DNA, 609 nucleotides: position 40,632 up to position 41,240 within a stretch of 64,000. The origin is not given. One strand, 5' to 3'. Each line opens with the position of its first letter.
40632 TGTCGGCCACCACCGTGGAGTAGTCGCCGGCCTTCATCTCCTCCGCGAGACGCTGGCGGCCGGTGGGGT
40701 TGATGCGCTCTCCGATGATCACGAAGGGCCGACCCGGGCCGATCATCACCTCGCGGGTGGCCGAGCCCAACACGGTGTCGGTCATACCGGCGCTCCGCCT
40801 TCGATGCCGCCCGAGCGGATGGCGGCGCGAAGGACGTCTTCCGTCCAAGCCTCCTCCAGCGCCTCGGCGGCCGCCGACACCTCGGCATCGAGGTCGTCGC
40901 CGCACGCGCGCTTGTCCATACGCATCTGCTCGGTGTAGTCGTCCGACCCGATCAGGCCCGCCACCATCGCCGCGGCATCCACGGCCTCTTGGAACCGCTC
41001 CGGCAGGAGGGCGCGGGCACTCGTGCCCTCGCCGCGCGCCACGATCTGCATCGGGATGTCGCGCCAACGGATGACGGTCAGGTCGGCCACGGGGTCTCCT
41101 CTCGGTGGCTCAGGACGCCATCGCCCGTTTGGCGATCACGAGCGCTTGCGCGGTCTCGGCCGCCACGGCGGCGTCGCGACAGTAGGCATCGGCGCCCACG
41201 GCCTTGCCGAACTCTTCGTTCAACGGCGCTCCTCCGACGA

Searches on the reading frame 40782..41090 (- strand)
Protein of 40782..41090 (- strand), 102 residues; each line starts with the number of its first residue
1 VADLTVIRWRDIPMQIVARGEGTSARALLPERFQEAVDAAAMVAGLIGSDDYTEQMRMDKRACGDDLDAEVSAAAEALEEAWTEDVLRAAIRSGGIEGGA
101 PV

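Call 9: search_protein_families(library=pfam, proteins=[window:40782-41090:-], max_evalue=0.01)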
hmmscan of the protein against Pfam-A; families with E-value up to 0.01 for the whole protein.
window:40782-41090:- (102 aa): 1 family
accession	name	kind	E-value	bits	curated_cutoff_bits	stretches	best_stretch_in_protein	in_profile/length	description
PF13769.11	Virulence_fact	-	8e-15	55.4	25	1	9-89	3-79/81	Virulence factor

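Call 10: search_protein_families(library=ncbifam, proteins=[window:40782-41090:-], max_evalue=0.01)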
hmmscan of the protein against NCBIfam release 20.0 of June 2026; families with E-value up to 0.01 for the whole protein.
window:40782-41090:- (102 aa): 1 family
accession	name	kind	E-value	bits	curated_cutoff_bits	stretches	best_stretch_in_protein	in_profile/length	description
TIGR03086.1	TIGR03086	subfamily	0.00056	19.9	83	1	49-97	52-101/180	TIGR03086 family metal-binding protein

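Call 14: find_homologous_proteins(query=window:40785-41090:-, max_evalue=0.001)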
Query window:40785-41090:- (102 aa): 464 proteins with E <= 0.001 among 512 candidates; the best 120 are listed.
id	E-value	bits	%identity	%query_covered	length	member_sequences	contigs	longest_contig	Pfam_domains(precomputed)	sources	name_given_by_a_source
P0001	2.6e-57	209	100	100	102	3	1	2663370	PF13769.12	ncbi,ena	-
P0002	9.3e-51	188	91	99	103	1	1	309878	PF13769.12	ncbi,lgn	-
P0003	3.1e-48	180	87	99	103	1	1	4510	PF13769.12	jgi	jgi:hypothetical protein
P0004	3.9e-48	179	85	100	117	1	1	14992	PF13769.12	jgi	jgi:Virulence factor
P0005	1.5e-46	174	84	100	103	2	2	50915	PF13769.12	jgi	-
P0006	1.9e-46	174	84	100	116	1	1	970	PF13769.12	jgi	jgi:cvfA/B/C family virulence factor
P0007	2.9e-45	170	82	100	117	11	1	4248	PF13769.12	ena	-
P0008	5.0e-45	169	82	99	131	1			PF13769.12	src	-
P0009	6.1e-45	169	84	97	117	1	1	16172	PF13769.12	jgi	jgi:hypothetical protein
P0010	1.1e-44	168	82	99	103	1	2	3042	PF13769.12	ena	-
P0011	1.1e-44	168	83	100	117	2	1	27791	PF13769.12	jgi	jgi:Virulence factor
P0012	2.0e-44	167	81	100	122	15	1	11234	PF13769.12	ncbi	ncbi:MAG: virulence factor [Actinomycetota bacterium]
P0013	2.1e-44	167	83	97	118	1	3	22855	PF13769.12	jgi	jgi:Virulence factor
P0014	2.5e-44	167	81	100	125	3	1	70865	PF13769.12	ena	-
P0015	1.3e-43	165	78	99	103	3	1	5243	PF13769.12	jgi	jgi:hypothetical protein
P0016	1.9e-43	164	78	99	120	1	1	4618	PF13769.12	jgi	jgi:cvfA/B/C family virulence factor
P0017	2.6e-43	164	80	100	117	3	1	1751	PF13769.12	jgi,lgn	jgi:hypothetical protein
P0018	2.9e-43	164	80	97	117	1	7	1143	PF13769.12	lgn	-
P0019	3.6e-43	163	81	100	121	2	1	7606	PF13769.12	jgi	jgi:hypothetical protein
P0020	4.7e-43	163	79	100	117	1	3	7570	PF13769.12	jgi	jgi:hypothetical protein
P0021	5.1e-43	163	79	100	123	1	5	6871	PF13769.12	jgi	jgi:hypothetical protein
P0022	5.2e-43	163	79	100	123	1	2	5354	PF13769.12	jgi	jgi:hypothetical protein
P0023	5.5e-43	163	79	100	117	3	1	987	PF13769.12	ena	-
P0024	6.0e-43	163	79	100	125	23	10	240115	PF13769.12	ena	-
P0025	1.1e-42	162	79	100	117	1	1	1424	PF13769.12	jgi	jgi:Virulence factor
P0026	1.2e-42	162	79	97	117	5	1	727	PF13769.12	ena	-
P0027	2.7e-42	161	78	100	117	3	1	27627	PF13769.12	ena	-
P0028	4.2e-42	160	79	100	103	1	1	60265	PF13769.12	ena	-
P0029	4.2e-42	160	77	98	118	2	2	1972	PF13769.12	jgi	jgi:Virulence factor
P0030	6.0e-42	159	75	100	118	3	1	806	PF13769.12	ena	-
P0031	6.3e-42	159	77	100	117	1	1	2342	PF13769.12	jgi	jgi:hypothetical protein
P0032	7.5e-42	159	75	100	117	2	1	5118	PF13769.12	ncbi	ncbi:MAG: virulence factor [Actinomycetota bacterium]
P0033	9.2e-42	159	79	100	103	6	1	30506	PF13769.12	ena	-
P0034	1.8e-41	158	78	98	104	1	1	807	PF13769.12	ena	-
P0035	1.9e-41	158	78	95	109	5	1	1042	PF13769.12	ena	-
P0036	2.0e-41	158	76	100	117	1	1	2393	PF13769.12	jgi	jgi:Virulence factor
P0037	2.1e-41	158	77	100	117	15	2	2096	PF13769.12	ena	-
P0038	2.1e-41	158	76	100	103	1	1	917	PF13769.12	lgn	-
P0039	3.2e-41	157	78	98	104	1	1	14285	PF13769.12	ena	-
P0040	3.3e-41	157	75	100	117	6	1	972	PF13769.12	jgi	jgi:Virulence factor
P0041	3.7e-41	157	78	97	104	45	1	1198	PF13769.12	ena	-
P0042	4.1e-41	157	76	100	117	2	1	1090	PF13769.12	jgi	jgi:hypothetical protein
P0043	5.0e-41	157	75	100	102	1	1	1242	PF13769.12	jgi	jgi:Virulence factor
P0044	5.1e-41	156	76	100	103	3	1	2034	PF13769.12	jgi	jgi:hypothetical protein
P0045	5.5e-41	156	74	100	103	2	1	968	PF13769.12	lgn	-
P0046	5.9e-41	156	78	100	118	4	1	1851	PF13769.12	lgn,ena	-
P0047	6.0e-41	156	75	99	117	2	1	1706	PF13769.12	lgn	-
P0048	6.2e-41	156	75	100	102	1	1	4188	PF13769.12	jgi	jgi:hypothetical protein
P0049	6.4e-41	156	78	97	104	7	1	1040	PF13769.12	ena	-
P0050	6.4e-41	156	73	94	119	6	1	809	PF13769.12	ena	-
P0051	7.8e-41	156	75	100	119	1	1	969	PF13769.12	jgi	-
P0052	1.0e-40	155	76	100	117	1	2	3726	PF13769.12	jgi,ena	jgi:hypothetical protein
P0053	1.2e-40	155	77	98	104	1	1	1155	PF13769.12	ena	-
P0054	1.2e-40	155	75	99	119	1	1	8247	PF13769.12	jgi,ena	-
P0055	1.5e-40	155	75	99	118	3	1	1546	PF13769.12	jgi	jgi:hypothetical protein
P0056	1.5e-40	155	76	99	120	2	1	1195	PF13769.12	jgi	jgi:cvfA/B/C family virulence factor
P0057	1.5e-40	155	75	100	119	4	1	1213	PF13769.12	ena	-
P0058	1.5e-40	155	74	91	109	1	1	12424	PF13769.12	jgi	jgi:hypothetical protein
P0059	1.7e-40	155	77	98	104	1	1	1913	PF13769.12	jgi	jgi:hypothetical protein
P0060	1.8e-40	155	76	100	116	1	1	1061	PF13769.12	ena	-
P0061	2.0e-40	155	76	100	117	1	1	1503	PF13769.12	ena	-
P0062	2.0e-40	155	74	100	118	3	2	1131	PF13769.12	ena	-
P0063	2.1e-40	155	75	99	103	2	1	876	PF13769.12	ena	-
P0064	2.7e-40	154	76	98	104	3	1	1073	PF13769.12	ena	-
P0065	2.8e-40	154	78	98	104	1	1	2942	PF13769.12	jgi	jgi:hypothetical protein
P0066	3.5e-40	154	75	98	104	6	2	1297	PF13769.12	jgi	jgi:hypothetical protein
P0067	3.9e-40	154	73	100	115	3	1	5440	PF13769.12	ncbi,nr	ncbi:MAG TPA: virulence factor [Actinomycetota bacterium]|nr:virulence factor [Actinomycetota bacter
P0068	4.3e-40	154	75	98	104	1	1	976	PF13769.12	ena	-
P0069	4.7e-40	153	76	100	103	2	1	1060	PF13769.12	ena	-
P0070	5.7e-40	153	77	98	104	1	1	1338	PF13769.12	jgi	jgi:Virulence factor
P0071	6.4e-40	153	75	97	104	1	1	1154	PF13769.12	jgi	jgi:hypothetical protein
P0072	6.6e-40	153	74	99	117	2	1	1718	PF13769.12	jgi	jgi:hypothetical protein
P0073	6.8e-40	153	74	100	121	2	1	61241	PF13769.12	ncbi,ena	-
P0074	7.0e-40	153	77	98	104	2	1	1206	PF13769.12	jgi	jgi:hypothetical protein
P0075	7.2e-40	153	75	98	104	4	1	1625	PF13769.12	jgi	jgi:hypothetical protein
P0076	8.4e-40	153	74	100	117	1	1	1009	PF13769.12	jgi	jgi:Virulence factor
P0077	8.4e-40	153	75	99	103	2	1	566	PF13769.12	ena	-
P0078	8.9e-40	153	75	97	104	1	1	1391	PF13769.12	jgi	jgi:hypothetical protein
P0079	9.2e-40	152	76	99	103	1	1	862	PF13769.12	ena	-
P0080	1.2e-39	152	77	97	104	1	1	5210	PF13769.12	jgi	jgi:Virulence factor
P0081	1.2e-39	152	74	95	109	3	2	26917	PF13769.12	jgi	-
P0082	1.2e-39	152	75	98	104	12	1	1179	PF13769.12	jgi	jgi:hypothetical protein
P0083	1.3e-39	152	75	100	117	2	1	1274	PF13769.12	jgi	jgi:hypothetical protein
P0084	1.5e-39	152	74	100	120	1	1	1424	PF13769.12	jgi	jgi:hypothetical protein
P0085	1.7e-39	152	74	98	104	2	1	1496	PF13769.12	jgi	jgi:hypothetical protein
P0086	1.9e-39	151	74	98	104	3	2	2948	PF13769.12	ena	-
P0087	1.9e-39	151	74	93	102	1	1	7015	PF13769.12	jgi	jgi:hypothetical protein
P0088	1.9e-39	151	73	100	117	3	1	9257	PF13769.12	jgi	jgi:hypothetical protein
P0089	2.2e-39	151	76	98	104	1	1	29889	PF13769.12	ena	-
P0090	2.5e-39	151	76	98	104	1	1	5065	PF13769.12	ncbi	-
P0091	2.6e-39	151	72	98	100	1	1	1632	PF13769.12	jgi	jgi:hypothetical protein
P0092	3.0e-39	151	73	96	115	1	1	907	PF13769.12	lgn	-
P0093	3.1e-39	151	75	97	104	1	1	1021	PF13769.12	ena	-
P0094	3.4e-39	151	76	88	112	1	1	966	PF13769.12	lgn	-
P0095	3.4e-39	151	74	98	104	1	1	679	PF13769.12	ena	-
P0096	3.6e-39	151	73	95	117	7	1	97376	PF13769.12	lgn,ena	-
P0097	3.9e-39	150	71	94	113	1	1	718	PF13769.12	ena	-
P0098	4.0e-39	150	73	100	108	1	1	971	PF13769.12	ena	-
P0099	4.2e-39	150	71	100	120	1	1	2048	PF13769.12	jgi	jgi:hypothetical protein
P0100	4.4e-39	150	75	94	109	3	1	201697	PF13769.12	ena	-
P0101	5.2e-39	150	72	100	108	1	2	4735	PF13769.12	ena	-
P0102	5.3e-39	150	74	97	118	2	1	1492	PF13769.12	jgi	jgi:hypothetical protein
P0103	5.4e-39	150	73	100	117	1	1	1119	PF13769.12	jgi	-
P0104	5.8e-39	150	70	100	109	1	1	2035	PF13769.12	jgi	jgi:hypothetical protein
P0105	5.8e-39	150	73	100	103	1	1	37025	PF13769.12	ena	-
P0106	6.2e-39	150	76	97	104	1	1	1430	PF13769.12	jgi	jgi:hypothetical protein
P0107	6.4e-39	150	76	97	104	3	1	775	PF13769.12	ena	-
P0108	6.5e-39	150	72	100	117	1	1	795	PF13769.12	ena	-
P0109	6.5e-39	150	73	99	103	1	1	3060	PF13769.12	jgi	jgi:hypothetical protein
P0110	7.0e-39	150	73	98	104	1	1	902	PF13769.12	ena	-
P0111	7.8e-39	149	74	100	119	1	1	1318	PF13769.12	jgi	jgi:hypothetical protein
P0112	9.6e-39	149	76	91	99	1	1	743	PF13769.12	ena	-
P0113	9.8e-39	149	75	99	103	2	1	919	PF13769.12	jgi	jgi:hypothetical protein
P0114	1.1e-38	149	71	100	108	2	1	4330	PF13769.12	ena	-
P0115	1.1e-38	149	73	98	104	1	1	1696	PF13769.12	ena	-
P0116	1.3e-38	149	72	98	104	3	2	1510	PF13769.12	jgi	jgi:Virulence factor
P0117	1.3e-38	149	72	100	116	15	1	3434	PF13769.12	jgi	jgi:hypothetical protein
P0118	1.3e-38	149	73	96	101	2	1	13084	PF13769.12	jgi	jgi:hypothetical protein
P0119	1.3e-38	149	71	100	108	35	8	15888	PF13769.12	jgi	jgi:hypothetical protein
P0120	1.4e-38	149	76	100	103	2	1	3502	PF13769.12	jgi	-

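Call 24: find_encoding_contigs(protein=P0001, flank=3000, max_places=2)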
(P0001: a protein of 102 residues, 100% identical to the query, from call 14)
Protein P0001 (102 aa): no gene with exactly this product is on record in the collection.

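Call 26: list_cluster_members(proteins=[P0001, P0002, P0024, P0100])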
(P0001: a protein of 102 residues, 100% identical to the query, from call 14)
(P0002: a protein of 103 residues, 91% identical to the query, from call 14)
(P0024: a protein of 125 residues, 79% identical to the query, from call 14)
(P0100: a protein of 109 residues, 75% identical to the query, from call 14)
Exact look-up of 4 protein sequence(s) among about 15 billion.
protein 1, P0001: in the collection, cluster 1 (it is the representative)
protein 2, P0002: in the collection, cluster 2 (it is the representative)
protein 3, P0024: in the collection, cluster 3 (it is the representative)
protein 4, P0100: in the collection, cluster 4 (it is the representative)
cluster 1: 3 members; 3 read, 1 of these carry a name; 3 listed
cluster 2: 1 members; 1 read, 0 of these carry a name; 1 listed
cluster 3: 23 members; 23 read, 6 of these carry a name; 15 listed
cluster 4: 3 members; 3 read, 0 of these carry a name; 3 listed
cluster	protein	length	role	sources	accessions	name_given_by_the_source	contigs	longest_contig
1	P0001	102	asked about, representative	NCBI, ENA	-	-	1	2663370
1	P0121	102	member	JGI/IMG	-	Virulence factor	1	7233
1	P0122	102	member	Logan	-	-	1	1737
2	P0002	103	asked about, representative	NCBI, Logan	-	-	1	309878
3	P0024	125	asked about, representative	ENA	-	-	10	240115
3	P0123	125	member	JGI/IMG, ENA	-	hypothetical protein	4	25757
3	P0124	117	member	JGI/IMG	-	hypothetical protein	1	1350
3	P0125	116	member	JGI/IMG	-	hypothetical protein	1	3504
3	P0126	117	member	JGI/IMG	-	hypothetical protein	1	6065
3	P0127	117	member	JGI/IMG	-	hypothetical protein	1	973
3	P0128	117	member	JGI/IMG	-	hypothetical protein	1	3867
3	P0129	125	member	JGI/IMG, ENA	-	-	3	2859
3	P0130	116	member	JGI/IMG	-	-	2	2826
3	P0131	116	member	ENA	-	-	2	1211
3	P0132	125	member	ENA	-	-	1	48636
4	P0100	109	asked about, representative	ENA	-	-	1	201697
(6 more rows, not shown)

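Call 28: search_protein_representatives(protein=window:40785-41090:-)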
Query: 102 residues. Proteins with E-value up to 0.001 (for the whole library): 599; up to 1e-10: 109; up to 1e-30: 1. The best 150 are listed.
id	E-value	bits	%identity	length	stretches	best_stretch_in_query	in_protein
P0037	6.6e-42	157.7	77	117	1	1-101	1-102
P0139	2.5e-27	111.0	75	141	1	1-71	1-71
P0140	1.0e-25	105.8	58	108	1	2-97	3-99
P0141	1.4e-24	102.2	71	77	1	1-76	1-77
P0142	4.0e-24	100.8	57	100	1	1-97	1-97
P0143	6.5e-24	100.1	75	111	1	1-73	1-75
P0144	2.2e-21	91.9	38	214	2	5-97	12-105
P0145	4.2e-21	91.1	51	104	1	1-99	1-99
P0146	6.2e-21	90.5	51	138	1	2-98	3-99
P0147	6.8e-21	90.4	60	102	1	21-100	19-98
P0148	1.5e-20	89.3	84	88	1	1-57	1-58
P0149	9.0e-20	86.8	75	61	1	42-101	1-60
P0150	1.7e-19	85.9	49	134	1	3-99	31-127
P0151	2.9e-19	85.2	52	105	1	1-99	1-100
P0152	3.4e-19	85.0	50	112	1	1-101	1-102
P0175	7.4e-15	71.1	48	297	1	1-98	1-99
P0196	1.2e-12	64.0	63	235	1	1-63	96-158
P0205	3.0e-12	62.7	43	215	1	1-97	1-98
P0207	3.7e-12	62.4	41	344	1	4-97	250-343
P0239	7.6e-11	58.2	47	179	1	1-76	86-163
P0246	1.0e-10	57.8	56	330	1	1-59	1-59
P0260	3.9e-10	55.9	58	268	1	3-59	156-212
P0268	7.3e-10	55.1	44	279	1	1-83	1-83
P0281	1.1e-09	54.5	42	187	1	1-94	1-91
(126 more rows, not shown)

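Call 29: search_protein_families(library=pfam, proteins=[P0175, P0207, P0246, P0268, P0260, P0196, P0205, P0144, P0281, P0239], max_evalue=0.001)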
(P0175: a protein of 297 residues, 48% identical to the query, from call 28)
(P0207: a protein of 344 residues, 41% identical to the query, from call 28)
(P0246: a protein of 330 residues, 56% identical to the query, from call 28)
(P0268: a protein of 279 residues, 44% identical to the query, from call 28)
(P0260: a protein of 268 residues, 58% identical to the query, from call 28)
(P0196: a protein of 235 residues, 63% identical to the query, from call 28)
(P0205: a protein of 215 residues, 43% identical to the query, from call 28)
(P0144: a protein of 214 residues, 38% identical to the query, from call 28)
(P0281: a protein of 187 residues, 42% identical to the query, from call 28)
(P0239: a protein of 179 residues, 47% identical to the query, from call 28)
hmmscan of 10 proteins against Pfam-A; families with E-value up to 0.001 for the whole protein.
P0175 (297 aa): 3 families
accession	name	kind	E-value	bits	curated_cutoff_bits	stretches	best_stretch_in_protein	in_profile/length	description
PF13769.11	Virulence_fact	-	6.5e-22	78.1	25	1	8-92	2-81/81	Virulence factor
PF17650.6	RACo_linker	-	7.4e-20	71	26.2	1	223-294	3-71/86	RACo linker region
PF00111.32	Fer2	-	1.6e-05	25.2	21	1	118-159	12-53/77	2Fe-2S iron-sulfur cluster binding domain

P0207 (344 aa): 2 families
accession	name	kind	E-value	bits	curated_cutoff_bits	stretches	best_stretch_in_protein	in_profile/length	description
PF07796.16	DUF1638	-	8.3e-20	71.7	27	1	36-187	2-156/161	Protein of unknown function (DUF1638)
PF13769.11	Virulence_fact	-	1.7e-18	67.2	25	1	254-336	2-80/81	Virulence factor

P0246 (330 aa): 2 families
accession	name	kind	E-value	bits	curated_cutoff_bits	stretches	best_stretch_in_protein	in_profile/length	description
PF00809.28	Pterin_bind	-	3.4e-17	63.4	25.5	1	171-293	1-127/244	Pterin binding enzyme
PF13769.11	Virulence_fact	-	8e-15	55.4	25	1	8-60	2-49/81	Virulence factor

P0268 (279 aa): 1 family
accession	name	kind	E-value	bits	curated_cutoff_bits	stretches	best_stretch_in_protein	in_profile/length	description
PF13769.11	Virulence_fact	-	4.9e-15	56.1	25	1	7-70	1-59/81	Virulence factor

P0260 (268 aa): 1 family
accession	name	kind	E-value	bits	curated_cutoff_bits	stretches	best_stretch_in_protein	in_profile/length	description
PF13769.11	Virulence_fact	-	1.6e-15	57.6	25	1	161-217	2-53/81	Virulence factor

P0196 (235 aa): 1 family
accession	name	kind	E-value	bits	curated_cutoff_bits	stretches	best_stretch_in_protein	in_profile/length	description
PF13769.11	Virulence_fact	-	3.5e-14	53.3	25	1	103-154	2-48/81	Virulence factor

P0205 (215 aa): 1 family
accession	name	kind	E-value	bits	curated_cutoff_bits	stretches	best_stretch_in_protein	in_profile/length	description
PF13769.11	Virulence_fact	-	1.9e-21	76.7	25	1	8-92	2-81/81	Virulence factor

P0144 (214 aa): 2 families
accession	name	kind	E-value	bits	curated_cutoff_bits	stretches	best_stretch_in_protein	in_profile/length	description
PF13769.11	Virulence_fact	-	1.6e-47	160.2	25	2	115-200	1-81/81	Virulence factor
PF24382.1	DUF7538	-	0.0009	19.5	27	0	13-49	39-76/83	Family of unknown function (DUF7538)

P0281 (187 aa): 1 family
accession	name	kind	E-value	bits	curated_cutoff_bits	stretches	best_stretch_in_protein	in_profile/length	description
PF13769.11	Virulence_fact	-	2.8e-17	63.3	25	1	8-69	2-58/81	Virulence factor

P0239 (179 aa): 2 families
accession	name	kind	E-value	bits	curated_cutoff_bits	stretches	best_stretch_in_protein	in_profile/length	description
PF02771.21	Acyl-CoA_dh_N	-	6.4e-18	65.6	22.9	1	6-70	1-65/113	Acyl-CoA dehydrogenase, N-terminal domain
PF13769.11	Virulence_fact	-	6.6e-16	58.9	25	1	93-163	2-66/81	Virulence factor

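Call 34: find_related_loci(query=A2, collection=genome_contigs, flank=8000)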
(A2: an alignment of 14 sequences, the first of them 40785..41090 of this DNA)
Query A2 (102 aa) in genome_contigs; peptide patterns used: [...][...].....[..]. (x = any residue, [..] = any of these).
600 stretches matched a pattern (row limit reached: there are more); 590 encode a relative of the query (tblastn E <= 1e-3); the best 80 are kept; 80 distinct loci.
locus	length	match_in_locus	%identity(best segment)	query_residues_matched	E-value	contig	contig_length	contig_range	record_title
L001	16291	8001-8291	74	1-96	6e-41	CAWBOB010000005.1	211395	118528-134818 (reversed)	MAG: uncultured Actinomycetes bacterium isolate MFD09206.bin.2.30 genome assembly, contig: contig_2633, whole genome sho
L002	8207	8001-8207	78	1-68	1e-30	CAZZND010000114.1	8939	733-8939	MAG TPA_asm: uncultured Actinomycetes bacterium isolate SRP119689_co1_113 genome assembly, contig: NODE_12286_length_893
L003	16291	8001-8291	56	1-97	5e-29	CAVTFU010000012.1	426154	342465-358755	MAG: uncultured Actinomycetes bacterium isolate MFD09267.bin.2.184 genome assembly, contig: contig_5089, whole genome sh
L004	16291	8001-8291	56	1-97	3e-28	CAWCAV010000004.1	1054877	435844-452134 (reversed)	MAG: uncultured Actinomycetes bacterium isolate MFD03899.bin.2.137 genome assembly, contig: contig_4965, whole genome sh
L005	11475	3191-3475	56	1-95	3e-28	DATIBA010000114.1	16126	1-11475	MAG TPA_asm: Gaiellaceae bacterium isolate SMAG_U16278 k141_4406, whole genome shotgun sequence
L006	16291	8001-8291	56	1-96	1e-27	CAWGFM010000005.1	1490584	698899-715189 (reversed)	MAG: uncultured Actinomycetes bacterium isolate MFD05567.bin.1.91 genome assembly, contig: contig_75915, whole genome sh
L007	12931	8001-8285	55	1-95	3e-27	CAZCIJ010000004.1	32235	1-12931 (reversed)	MAG TPA_asm: uncultured Gaiellales bacterium isolate SRP321284_co1_65 genome assembly, contig: NODE_1562_length_32235_co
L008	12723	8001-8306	48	1-102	1e-26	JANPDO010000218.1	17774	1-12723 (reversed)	MAG: Chloroflexota bacterium isolate VAR_78_metabat_359 VAR_78_k141_3570964, whole genome shotgun sequence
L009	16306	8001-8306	51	1-102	2e-26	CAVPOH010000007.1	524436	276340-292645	MAG: uncultured Actinomycetes bacterium isolate MFD00072.bin.2.169 genome assembly, contig: contig_22525, whole genome s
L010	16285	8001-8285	58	2-96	1e-25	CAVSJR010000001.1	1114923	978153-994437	MAG: uncultured Actinomycetes bacterium isolate MFD09212.bin.2.46 genome assembly, contig: contig_11900, whole genome sh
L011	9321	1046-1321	54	4-95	2e-25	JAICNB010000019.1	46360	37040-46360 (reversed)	MAG: Acidimicrobiia bacterium isolate OF_bin.16 k141_2083639_length_46360_cov_11.4470, whole genome shotgun sequence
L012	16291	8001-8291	51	2-98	2e-25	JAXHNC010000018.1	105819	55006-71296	MAG: Halofilum sp. (in: g-proteobacteria) isolate Salar_de_Ascotan_soil_MAG_ASO75 contig_152_polypolish, whole genome sh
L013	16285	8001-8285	51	1-95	7e-25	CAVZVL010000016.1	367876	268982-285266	MAG: uncultured Gaiellaceae bacterium isolate MFD02159.bin.2.21 genome assembly, contig: contig_63394, whole genome shot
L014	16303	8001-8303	49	1-102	2e-24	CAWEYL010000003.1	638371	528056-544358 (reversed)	MAG: uncultured Chloroflexia bacterium isolate MFD05942.bin.2.177 genome assembly, contig: contig_41381, whole genome sh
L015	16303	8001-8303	47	1-102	6e-24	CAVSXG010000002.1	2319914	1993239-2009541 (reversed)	MAG: uncultured Chloroflexia bacterium isolate MFD09212.bin.2.111 genome assembly, contig: contig_20265, whole genome sh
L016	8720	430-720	46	1-97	8e-24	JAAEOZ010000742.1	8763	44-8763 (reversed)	MAG: Gammaproteobacteria bacterium isolate Cca_20 CcaG_CONTIG4182419, whole genome shotgun sequence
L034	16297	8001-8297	45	1-99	9e-22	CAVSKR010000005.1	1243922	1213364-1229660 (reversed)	MAG: uncultured Chloroflexia bacterium isolate MFD09206.bin.1.191 genome assembly, contig: contig_4134, whole genome sho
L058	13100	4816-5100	48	1-94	8e-20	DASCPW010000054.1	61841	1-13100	MAG TPA_asm: Rhodospirillales bacterium isolate Fu_MAG_55 c_000000955929, whole genome shotgun sequence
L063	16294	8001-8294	44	1-97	2e-19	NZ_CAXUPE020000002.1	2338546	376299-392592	Mesorhizobium sp. LjNodule214 LJN214c2, whole genome shotgun sequence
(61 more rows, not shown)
